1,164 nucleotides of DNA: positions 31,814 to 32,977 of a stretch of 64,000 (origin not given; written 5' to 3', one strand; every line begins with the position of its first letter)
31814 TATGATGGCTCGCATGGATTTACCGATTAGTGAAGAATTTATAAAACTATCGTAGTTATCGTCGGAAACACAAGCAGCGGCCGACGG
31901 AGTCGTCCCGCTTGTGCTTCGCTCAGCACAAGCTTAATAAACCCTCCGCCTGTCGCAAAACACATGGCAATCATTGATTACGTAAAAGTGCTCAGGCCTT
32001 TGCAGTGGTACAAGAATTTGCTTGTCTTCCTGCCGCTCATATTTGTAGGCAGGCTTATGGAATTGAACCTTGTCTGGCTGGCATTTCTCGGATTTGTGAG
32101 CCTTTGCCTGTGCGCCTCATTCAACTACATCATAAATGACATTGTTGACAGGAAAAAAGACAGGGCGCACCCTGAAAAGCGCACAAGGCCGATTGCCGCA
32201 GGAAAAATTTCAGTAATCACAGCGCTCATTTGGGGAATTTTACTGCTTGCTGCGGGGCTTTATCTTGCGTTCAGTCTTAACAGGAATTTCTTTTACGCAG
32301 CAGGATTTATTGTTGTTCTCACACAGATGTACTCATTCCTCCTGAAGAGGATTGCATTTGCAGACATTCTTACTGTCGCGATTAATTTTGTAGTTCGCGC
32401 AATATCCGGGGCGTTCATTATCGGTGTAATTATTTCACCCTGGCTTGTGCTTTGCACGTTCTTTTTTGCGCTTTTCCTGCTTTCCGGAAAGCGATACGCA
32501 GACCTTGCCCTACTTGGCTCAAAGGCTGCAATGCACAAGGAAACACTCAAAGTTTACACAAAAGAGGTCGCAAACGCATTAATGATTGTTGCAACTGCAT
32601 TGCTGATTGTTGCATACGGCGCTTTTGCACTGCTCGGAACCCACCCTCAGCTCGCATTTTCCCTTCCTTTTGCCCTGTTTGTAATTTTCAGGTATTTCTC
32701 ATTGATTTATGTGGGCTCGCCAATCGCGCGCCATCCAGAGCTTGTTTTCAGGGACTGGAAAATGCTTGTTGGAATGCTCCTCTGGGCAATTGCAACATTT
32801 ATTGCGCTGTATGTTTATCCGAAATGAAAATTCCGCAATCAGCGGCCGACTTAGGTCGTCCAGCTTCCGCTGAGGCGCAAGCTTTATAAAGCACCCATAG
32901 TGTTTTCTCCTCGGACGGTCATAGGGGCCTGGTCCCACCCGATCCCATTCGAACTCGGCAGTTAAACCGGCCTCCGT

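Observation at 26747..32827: Archaeal DPA-like module: DPPR-synthase-type UbiA + FAD oxidoreductase + two SDR epimerases + GT-C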

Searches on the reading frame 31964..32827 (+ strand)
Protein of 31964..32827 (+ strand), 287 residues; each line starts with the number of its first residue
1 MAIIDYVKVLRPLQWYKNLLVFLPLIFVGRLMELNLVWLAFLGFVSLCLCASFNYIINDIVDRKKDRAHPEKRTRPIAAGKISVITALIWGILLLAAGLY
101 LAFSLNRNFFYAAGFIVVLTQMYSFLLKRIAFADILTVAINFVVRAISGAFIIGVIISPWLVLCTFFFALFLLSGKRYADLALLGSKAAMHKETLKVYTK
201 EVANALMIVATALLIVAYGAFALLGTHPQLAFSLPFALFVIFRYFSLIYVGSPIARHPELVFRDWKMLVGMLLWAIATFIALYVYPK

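Call 3: search_protein_families(library=pfam, proteins=[window:31964-32827:+], max_evalue=0.01)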
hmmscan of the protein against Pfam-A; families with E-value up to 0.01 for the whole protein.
window:31964-32827:+ (287 aa): 1 family
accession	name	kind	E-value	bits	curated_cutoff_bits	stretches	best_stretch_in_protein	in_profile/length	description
PF01040.23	UbiA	-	2.3e-27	96.3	34.2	1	37-247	19-231/250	UbiA prenyltransferase family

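Call 4: search_protein_families(library=ncbifam, proteins=[window:31964-32827:+], max_evalue=0.01)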
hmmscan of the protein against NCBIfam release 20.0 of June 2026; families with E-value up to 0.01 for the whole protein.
window:31964-32827:+ (287 aa): 22 families
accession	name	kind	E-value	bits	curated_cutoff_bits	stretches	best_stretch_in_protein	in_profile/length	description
NF008977.0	PRK12324.1-2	equivalog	3.9e-55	187.3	234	1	3-281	2-286/297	decaprenyl-phosphate phosphoribosyltransferase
NF006088.0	PRK08238.1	equivalog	3.3e-49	167.8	351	1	5-224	194-412/482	UbiA family prenyltransferase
NF008978.0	PRK12324.1-4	equivalog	5.5e-48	163.5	207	1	6-284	35-321/322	decaprenyl-phosphate phosphoribosyltransferase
NF008976.0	PRK12324.1-1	equivalog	9.6e-37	127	474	1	6-280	21-301/306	decaprenyl-phosphate phosphoribosyltransferase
NF009523.0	PRK12884.1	equivalog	7.1e-12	45.1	269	1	20-204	21-201/279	prenyltransferase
TIGR01473.1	cyoE_ctaB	equivalog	2.2e-09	37.5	210.3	1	5-169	2-179/281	heme o synthase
TIGR01475.1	ubiA_other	subfamily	5.9e-09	35.8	180.8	1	21-166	16-167/282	UbiA-like polyprenyltransferase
TIGR01474.1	ubiA_proteo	equivalog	3.1e-08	33.5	275.45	1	38-143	41-145/282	4-hydroxybenzoate octaprenyltransferase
NF035940.1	prenyl_rel_EboC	equivalog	4.6e-08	32.8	250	1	38-171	40-165/292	UbiA-like protein EboC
NF009521.0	PRK12882.1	equivalog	1.1e-07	31.4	296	1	39-158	41-158/280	geranylgeranylglycerol-phosphate geranylgeranyltransferase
NF009522.0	PRK12883.1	equivalog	1.2e-07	31.6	353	1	25-169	27-167/279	geranylgeranylglycerol-phosphate geranylgeranyltransferase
TIGR01476.1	chlor_syn_BchG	subfamily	5.9e-07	29.2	212.3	1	7-143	4-145/283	(bacterio)chlorophyll synthase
NF045897.1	SCO3242_trans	equivalog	1.8e-06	27.8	260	1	55-132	48-124/287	SCO3242 family prenyltransferase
NF009526.0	PRK12888.1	equivalog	3.2e-06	26.8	364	1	40-142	52-155/301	4-hydroxybenzoate octaprenyltransferase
NF005742.0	PRK07566.1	equivalog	5.4e-06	25.7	313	1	7-277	32-309/315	chlorophyll synthase ChlG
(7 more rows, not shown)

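Call 5: search_solved_structures(query=window:31964-32827:+, max_evalue=0.01, show_alignments=2)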
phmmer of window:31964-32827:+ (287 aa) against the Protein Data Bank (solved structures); distinct sequences matched with E-value up to 0.01: 3.
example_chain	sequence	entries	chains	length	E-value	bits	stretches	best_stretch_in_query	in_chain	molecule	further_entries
8j8j_D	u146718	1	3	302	1.3e-28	103.8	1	5-278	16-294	Decaprenyl-phosphate phosphoribosyltransferase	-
8j8k_A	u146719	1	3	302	2.6e-19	73.3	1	5-278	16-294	Decaprenyl-phosphate phosphoribosyltransferase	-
4tq3_A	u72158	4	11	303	5.3e-06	29.7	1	5-239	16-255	Prenyltransferase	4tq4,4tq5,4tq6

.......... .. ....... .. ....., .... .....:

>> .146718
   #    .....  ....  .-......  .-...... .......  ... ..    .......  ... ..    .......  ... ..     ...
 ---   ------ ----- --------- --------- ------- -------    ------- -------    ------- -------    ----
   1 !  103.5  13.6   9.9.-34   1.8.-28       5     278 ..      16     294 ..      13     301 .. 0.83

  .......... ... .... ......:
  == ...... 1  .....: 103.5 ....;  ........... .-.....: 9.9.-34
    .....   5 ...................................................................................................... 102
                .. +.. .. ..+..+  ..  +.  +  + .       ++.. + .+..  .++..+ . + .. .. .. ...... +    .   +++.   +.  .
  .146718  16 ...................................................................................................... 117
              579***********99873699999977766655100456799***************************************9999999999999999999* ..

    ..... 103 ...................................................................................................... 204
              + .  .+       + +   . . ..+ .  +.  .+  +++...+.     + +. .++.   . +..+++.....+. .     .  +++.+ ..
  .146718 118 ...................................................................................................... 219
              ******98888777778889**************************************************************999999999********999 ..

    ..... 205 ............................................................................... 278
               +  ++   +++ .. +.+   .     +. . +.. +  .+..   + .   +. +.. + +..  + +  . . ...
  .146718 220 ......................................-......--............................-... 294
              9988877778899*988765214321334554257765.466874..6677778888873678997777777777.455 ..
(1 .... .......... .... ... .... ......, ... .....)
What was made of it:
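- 31964..32827 (+): UbiA-superfamily polyprenyl-phosphate phosphoribosyltransferase (PPPRS/DPPRS-like), 287 aa. PDB 8j8j (Rv3806c) E 1.3e-28 against AfUbiA 5e-6 (call 5).
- On Polyprenyl-phosphate phosphoribosyltransferase (DPPRS/PPPRS, Rv3806c type, within UbiA superfamily): Full-length alignment to 8j8j (call 5).
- Rv3806c structure E 1e-28, against AfUbiA 5e-6 (call 5).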

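Call 11: find_encoding_contigs(protein=window:31964-32827:+, flank=10000, max_places=6)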
Protein window:31964-32827:+ (287 aa): 2 contigs read that carry it; 2 places shown.
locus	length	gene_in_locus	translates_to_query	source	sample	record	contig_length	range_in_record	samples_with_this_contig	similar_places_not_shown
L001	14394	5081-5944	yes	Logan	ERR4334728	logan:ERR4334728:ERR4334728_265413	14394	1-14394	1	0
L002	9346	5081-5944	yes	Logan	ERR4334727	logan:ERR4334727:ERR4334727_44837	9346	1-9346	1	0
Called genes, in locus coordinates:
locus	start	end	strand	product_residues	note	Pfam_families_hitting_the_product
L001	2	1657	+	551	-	?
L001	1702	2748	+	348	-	PF01073:3Beta_HSD, PF01370:Epimerase, PF02719:Polysacc_synt_2, PF04321:RmlD_sub_bind, PF16363:GDP_Man_Dehyd, PF13460:NAD_binding_10, PF07993:NAD_binding_4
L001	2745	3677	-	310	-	PF01073:3Beta_HSD, PF01370:Epimerase, PF04321:RmlD_sub_bind, PF07993:NAD_binding_4 (weak), PF13460:NAD_binding_10, PF16363:GDP_Man_Dehyd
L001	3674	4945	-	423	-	PF01266:DAO (faint), PF01593:Amino_oxidase, PF13450:NAD_binding_8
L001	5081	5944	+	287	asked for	PF01040:UbiA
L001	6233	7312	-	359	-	PF05833:NFACT_N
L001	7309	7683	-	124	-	PF00892:EamA, PF10639:TMEM234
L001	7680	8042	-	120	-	-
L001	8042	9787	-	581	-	PF02355:SecD_SecF_C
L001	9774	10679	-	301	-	PF02355:SecD_SecF_C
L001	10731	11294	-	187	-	PF02163:Peptidase_M50 (faint)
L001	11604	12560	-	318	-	PF02272:DHHA1 (weak)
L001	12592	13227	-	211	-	-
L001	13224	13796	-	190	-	-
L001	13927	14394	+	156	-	?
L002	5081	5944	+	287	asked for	PF01040:UbiA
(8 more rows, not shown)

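Call 13: find_homologous_proteins(query=window:31964-32827:+, max_evalue=1e-10)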
Query window:31964-32827:+ (287 aa): 868 proteins with E <= 1e-10 among 8000 candidates; the best 120 are listed.
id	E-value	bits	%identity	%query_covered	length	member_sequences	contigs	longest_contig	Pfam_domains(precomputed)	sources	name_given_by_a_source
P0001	7.4e-178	608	100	100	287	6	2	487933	PF01040.24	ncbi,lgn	-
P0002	3.6e-155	534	85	100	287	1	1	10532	PF01040.24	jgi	jgi:4-hydroxybenzoate polyprenyltransferase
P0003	1.8e-146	505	84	96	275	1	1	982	PF01040.24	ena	-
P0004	3.0e-140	485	78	100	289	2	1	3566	PF01040.24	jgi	jgi:4-hydroxybenzoate polyprenyltransferase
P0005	4.7e-135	468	81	93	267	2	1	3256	PF01040.24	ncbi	ncbi:MAG: UbiA prenyltransferase family protein, partial [Candidatus Woesearchaeota archaeon]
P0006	5.6e-134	464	76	94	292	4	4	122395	PF01040.24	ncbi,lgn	-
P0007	4.8e-132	458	72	100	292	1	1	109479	PF01040.24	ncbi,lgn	-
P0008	1.7e-131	456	74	99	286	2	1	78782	PF01040.24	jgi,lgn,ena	-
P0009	2.3e-130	453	74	99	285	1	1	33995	PF01040.24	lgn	-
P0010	2.8e-130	452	72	99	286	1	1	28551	PF01040.24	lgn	-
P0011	1.7e-129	450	73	100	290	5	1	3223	PF01040.24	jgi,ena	-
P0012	2.1e-128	446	73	99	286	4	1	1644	PF01040.24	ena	-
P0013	8.2e-128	444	70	100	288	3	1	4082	PF01040.24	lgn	-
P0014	3.1e-127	442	71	99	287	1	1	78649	PF01040.24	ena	-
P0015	8.0e-127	441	71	99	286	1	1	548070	PF01040.24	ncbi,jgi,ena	-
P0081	7.6e-81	290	51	98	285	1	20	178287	PF01040.24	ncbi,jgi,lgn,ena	jgi:4-hydroxybenzoate polyprenyltransferase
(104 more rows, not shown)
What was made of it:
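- On Polyprenyl-phosphate phosphoribosyltransferase (DPPRS/PPPRS, Rv3806c type, within UbiA superfamily): Closer archaeal homologues are named DPPRS by NCBI (call 13).
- JGI pipelines label homologues '4-hydroxybenzoate polyprenyltransferase' (call 13).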

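Call 21: find_related_loci(query=A1, collection=genome_contigs, flank=10000)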
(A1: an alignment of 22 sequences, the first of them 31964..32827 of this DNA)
Query A1 (287 aa) in genome_contigs; peptide patterns used: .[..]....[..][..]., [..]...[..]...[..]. (x = any residue, [..] = any of these).
599 stretches matched a pattern (row limit reached: there are more); 580 encode a relative of the query (tblastn E <= 1e-3); the best 80 are kept; 80 distinct loci.
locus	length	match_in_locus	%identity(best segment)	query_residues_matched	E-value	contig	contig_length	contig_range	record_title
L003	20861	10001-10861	95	1-287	1e-173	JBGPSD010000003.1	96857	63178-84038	MAG: Candidatus Nanoarchaeia archaeon isolate OBJ1_062018_130_26 k141_1440401_length_96857_cov_11.0000, whole genome sho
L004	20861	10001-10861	81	1-287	1e-151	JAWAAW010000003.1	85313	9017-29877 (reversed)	MAG: Candidatus Woesearchaeota archaeon isolate JZ-4_201709_bins_170 JZ-4_201709_bins_170_scaffold_3, whole genome shotg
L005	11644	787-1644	70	1-286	4e-130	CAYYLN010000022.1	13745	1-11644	MAG TPA_asm: uncultured Methanosarcinales archaeon isolate binchicken_co38_1403 genome assembly, contig: NODE_9450_lengt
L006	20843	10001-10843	54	3-283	6e-95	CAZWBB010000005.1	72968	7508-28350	MAG TPA_asm: uncultured Methanosarcinales archaeon isolate SRP077602_co2_374 genome assembly, contig: NODE_509_length_72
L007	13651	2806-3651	54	3-283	1e-94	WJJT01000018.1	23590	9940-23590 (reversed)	MAG: Candidatus Woesearchaeota archaeon isolate Bin_031 k141_1204129, whole genome shotgun sequence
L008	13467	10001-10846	50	1-283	2e-91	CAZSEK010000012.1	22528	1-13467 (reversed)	MAG TPA_asm: uncultured Methanosarcinales archaeon isolate SRP256446_co1_197 genome assembly, contig: NODE_645_length_22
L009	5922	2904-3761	52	1-285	3e-90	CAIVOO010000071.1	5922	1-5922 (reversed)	uncultured archaeon isolate AM-sed-core3-D1_bin-502 genome assembly, contig: bin-502:071/159, whole genome shotgun seque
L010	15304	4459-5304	52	3-284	6e-90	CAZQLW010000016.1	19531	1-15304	MAG TPA_asm: uncultured Methanosarcinales archaeon isolate SRP077602_co2_353 genome assembly, contig: NODE_4174_length_1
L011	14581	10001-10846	52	3-284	3e-89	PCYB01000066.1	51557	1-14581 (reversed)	MAG: Candidatus Woesearchaeota archaeon CG10_big_fil_rev_8_21_14_0_10_36_11 CG10_8_21_14_0.10_scaffold_374_c, whole geno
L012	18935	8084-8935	51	1-284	8e-89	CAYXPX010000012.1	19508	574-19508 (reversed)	MAG TPA_asm: Candidatus Woesearchaeota archaeon isolate SRP269290_co2_81 genome assembly, contig: NODE_2866_length_19508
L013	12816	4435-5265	50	7-283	2e-87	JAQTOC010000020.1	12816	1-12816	MAG: Candidatus Nanoarchaeia archaeon isolate STA_79 NODE_9714_length_12816_cov_4.064938_Sandtown_A, whole genome shotgu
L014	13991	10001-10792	52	1-264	9e-87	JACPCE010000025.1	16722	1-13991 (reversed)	MAG: Candidatus Woesearchaeota archaeon isolate NC_groundwater_275_Ag_S-0.2um_29_9 S5_GD2017_2_S2_scaffold_2817, whole g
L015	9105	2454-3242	55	9-271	2e-84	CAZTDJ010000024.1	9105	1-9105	MAG TPA_asm: Candidatus Woesearchaeota archaeon isolate binchicken_co125_1099 genome assembly, contig: NODE_15525_length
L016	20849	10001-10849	49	1-283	2e-82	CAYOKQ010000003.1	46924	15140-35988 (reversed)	MAG TPA_asm: uncultured Methanosarcinales archaeon isolate binchicken_co125_1105 genome assembly, contig: NODE_1532_leng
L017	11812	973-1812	50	3-283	2e-82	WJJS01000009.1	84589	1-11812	MAG: Candidatus Woesearchaeota archaeon isolate Bin_272 k141_1025707, whole genome shotgun sequence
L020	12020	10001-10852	46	1-284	2e-81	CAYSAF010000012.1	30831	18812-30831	MAG TPA_asm: Candidatus Woesearchaeota archaeon isolate binchicken_co266_186 genome assembly, contig: NODE_2501_length_3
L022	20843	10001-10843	49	3-283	2e-80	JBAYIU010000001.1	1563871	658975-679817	MAG: Candidatus Woesearchaeota archaeon isolate SO_2016_GW1_38 scaffold00001_OW334_2016, whole genome shotgun sequence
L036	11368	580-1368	44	5-267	2e-70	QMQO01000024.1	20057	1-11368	MAG: Candidatus Woesearchaeota archaeon isolate B72_G16 B72_Guay16_scaffold_01237, whole genome shotgun sequence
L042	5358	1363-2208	42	7-284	6e-68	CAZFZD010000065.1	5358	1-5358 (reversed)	MAG TPA_asm: Candidatus Woesearchaeota archaeon isolate SRP332253_co1_141 genome assembly, contig: NODE_24315_length_535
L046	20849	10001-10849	39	1-283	1e-63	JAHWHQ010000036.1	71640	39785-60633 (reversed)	MAG: Candidatus Woesearchaeota archaeon isolate MP5_5_87 k127_23025087, whole genome shotgun sequence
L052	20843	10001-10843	39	1-283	4e-60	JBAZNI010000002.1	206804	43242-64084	MAG: Candidatus Pacearchaeota archaeon isolate SO_2017_LW4_63 scaffold_195_c1_LW137-91_2017, whole genome shotgun sequen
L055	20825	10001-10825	39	4-277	1e-59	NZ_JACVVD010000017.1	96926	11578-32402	Paenibacillus sedimenti strain WST5 WST5_17, whole genome shotgun sequence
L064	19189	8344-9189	35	1-283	6e-57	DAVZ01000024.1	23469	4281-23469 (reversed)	MAG TPA_asm: Methanobacterium sp. UBA176 UBA176_contig_886, whole genome shotgun sequence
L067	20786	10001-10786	44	5-266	3e-56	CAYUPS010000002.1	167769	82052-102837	MAG TPA_asm: uncultured Methanosarcinales archaeon isolate SRP287453_co1_230 genome assembly, contig: NODE_73_length_167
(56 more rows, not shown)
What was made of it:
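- Checked: Its nearest relatives are Woesearchaeota/Nanoarchaeia MAGs (calls 13, 21).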

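Call 24: search_protein_families(library=pfam, proteins=[L036:3462-4715:-, L042:2202-3314:-, L015:1306-2397:+, L013:2647-3309:-, L046:7427-8827:+, L022:16150-17337:+, L067:13446-13802:-, L036:75-521:+, L064:9891-10805:+, L055:7616-9445:-], max_evalue=0.001)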
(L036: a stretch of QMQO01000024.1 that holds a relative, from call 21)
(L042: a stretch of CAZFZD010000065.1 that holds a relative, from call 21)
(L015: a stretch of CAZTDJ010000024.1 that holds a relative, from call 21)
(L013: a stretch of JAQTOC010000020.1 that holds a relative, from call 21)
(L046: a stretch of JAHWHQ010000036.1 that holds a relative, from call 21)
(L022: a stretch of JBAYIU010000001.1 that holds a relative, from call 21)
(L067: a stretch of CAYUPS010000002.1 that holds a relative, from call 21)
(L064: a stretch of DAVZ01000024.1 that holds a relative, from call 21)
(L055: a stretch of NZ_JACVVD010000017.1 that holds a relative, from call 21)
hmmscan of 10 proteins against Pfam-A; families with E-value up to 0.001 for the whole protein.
L036:3462-4715:- (417 aa): 6 families
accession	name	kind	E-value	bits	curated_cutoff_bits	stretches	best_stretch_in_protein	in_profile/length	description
PF00535.33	Glycos_transf_2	-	3e-38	131.8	23.3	1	45-213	1-167/168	Glycosyl transferase family 2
PF13641.12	Glyco_tranf_2_3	-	2.8e-27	96.7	27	1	42-266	1-229/230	Glycosyltransferase like family 2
PF13632.12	Glyco_trans_2_3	-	2.5e-17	63.8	27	1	129-363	2-195/198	Glycosyl transferase family group 2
PF10111.15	Glyco_tranf_2_2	-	1.2e-16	61.4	27.3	1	45-255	1-223/276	Glycosyltransferase like family 2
PF13506.12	Glyco_transf_21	-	1.8e-14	54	21.7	1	112-266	17-174/174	Glycosyl transferase family 21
PF03142.21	Chitin_synth_2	-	2.7e-11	43.2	27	1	120-208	196-287/527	Chitin synthase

L042:2202-3314:- (370 aa): 1 family
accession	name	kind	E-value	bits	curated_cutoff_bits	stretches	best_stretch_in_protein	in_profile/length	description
PF04015.17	DUF362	-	9.6e-24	85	24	1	40-253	2-199/200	Domain of unknown function (DUF362)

L015:1306-2397:+ (363 aa): 7 families
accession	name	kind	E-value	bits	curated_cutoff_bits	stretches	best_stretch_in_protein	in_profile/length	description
PF01370.27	Epimerase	-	1.4e-41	143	20.9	1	22-243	2-240/240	NAD dependent epimerase/dehydratase family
PF16363.11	GDP_Man_Dehyd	-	2.1e-25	90.3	27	1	22-232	1-240/332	GDP-mannose 4,6 dehydratase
PF01073.25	3Beta_HSD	-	8.1e-24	84.5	22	1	22-228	1-228/280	3-beta hydroxysteroid dehydrogenase/isomerase family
PF07993.18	NAD_binding_4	-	1.3e-19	70.8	20.1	1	57-188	58-214/258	Male sterility protein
PF13460.12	NAD_binding_10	-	3e-14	53.7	27.2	1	25-179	1-144/184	NAD(P)H-binding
PF04321.23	RmlD_sub_bind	-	7.3e-13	48.7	27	1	22-173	4-146/287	RmlD substrate binding domain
PF02719.21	Polysacc_synt_2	-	9.8e-12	45.1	20.2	1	22-128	2-128/293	Polysaccharide biosynthesis protein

L013:2647-3309:- (220 aa): 1 family
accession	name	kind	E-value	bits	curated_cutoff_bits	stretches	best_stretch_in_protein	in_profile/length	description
PF13263.12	PHP_C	-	1.6e-11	44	21.3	1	143-195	5-56/56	PHP-associated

L046:7427-8827:+ (466 aa): 1 family
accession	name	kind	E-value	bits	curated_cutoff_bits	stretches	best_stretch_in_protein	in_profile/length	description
PF13231.12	PMT_2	-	5e-08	33.7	26.1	1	60-203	3-153/160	Dolichyl-phosphate-mannose-protein mannosyltransferase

L022:16150-17337:+ (395 aa): 7 families
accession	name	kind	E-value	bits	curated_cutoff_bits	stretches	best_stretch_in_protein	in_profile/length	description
PF00534.26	Glycos_transf_1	-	7.5e-39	133.5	26.4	1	195-361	1-166/172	Glycosyl transferases group 1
PF13692.12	Glyco_trans_1_4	-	1.7e-29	103.4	27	1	211-353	3-142/142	Glycosyl transferases group 1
PF13439.12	Glyco_transf_4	-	6.2e-25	88.6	28.5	1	15-187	2-169/170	Glycosyltransferase Family 4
PF13579.12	Glyco_trans_4_4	-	1.9e-18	67.7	29.7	1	15-182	1-157/158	Glycosyl transferase 4-like domain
PF20706.3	GT4-conflict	-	2.7e-09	36.9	26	1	109-329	104-323/385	Family 4 Glycosyltransferase in conflict systems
PF13524.12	Glyco_trans_1_2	-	1.1e-06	29.1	25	1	244-379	14-140/144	Glycosyl transferase-like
PF13477.12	Glyco_trans_4_2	-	7.5e-06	26.6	23.4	1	18-160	10-139/139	Glycosyl transferase 4-like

L067:13446-13802:- (118 aa): 2 families
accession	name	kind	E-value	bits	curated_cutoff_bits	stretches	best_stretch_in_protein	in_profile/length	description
PF00892.27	EamA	-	2.5e-08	34.7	28.2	1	10-111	32-133/135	EamA-like transporter family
PF10639.15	TMEM234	-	0.00012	22.6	30.1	1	36-111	36-112/113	Putative transmembrane family 234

L036:75-521:+ (148 aa): 5 families
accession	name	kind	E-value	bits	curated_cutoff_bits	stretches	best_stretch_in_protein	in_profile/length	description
PF01381.28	HTH_3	-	2.9e-10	40.4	23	1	68-119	1-52/55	Helix-turn-helix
PF24250.1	HVO_2718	-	1.7e-06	28.3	30.3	0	51-122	99-173/173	Transcription regulator HVO_2718-like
PF06689.19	zf-C4_ClpX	-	3.6e-05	24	27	1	4-32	3-32/39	ClpX C4-type zinc finger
PF15731.11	MqsA_antitoxin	-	0.00025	21.6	30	1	16-111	27-117/131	Antitoxin component of bacterial toxin-antitoxin system, MqsA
PF12844.13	HTH_19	-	0.00035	20.8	30.2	1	68-117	4-53/64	Helix-turn-helix domain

L064:9891-10805:+ (304 aa): 1 family
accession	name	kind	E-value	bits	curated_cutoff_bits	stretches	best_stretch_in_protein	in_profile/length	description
PF03706.18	LPG_synthase_TM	-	3.1e-41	142.2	33.4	1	9-292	1-302/302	Lysylphosphatidylglycerol synthase TM region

L055:7616-9445:- (609 aa): 4 families
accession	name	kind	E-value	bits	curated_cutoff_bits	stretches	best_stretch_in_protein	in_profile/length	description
PF01380.27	SIS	-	4.8e-56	188.6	25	2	291-414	4-128/131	SIS domain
PF13522.11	GATase_6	-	3.6e-20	72.7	27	1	65-183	10-121/130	Glutamine amidotransferase domain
PF13537.11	GATase_7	-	8.7e-16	58.5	25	1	80-197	8-122/123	Glutamine amidotransferase domain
PF13580.11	SIS_2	-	0.00015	22.3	27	0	324-373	89-137/138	SIS domain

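Call 46: search_protein_families(library=ncbifam, proteins=[L013:2647-3309:-, L042:2202-3314:-], max_evalue=0.001)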
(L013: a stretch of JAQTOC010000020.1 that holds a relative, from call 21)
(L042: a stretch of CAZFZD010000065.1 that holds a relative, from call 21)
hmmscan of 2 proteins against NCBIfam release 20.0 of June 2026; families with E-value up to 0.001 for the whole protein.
L013:2647-3309:- (220 aa): 2 families
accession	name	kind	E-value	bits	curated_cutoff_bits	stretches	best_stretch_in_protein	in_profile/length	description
NF038032.1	CehA_McbA_metalo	domain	4.6e-11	42.7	80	1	2-208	4-225/315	CehA/McbA family metallohydrolase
NF047791.1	RNaseRnm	equivalog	1.7e-05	24.2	375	0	85-170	172-260/275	RNase RNM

L042:2202-3314:- (370 aa): 1 family
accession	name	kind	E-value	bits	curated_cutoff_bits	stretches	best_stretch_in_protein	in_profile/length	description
NF052623.1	Npun_F2552_fam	equivalog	7e-11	42.1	500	1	156-308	136-290/314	Npun_F2552 family protein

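Call 55: search_protein_families(library=pfam, proteins=[L052:5326-6663:+, L020:4657-6003:+, L014:11960-13558:+, L014:4825-6516:-, L013:7379-9643:-, L008:6913-8769:+], max_evalue=0.01)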
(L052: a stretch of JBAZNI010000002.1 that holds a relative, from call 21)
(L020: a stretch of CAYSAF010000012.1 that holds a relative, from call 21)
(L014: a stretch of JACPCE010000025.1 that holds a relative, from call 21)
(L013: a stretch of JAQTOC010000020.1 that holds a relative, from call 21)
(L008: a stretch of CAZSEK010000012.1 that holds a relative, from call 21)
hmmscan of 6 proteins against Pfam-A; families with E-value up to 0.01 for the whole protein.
L052:5326-6663:+ (445 aa): 0 families

L020:4657-6003:+ (448 aa): 0 families

L014:11960-13558:+ (532 aa): 0 families

L014:4825-6516:- (563 aa): 0 families

L013:7379-9643:- (754 aa): 1 family
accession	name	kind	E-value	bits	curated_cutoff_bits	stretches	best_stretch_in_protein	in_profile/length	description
PF05124.17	S_layer_C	-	2.2e-12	47.4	23.9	1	38-728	3-175/177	S-layer like family, outer domain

L008:6913-8769:+ (618 aa): 0 families
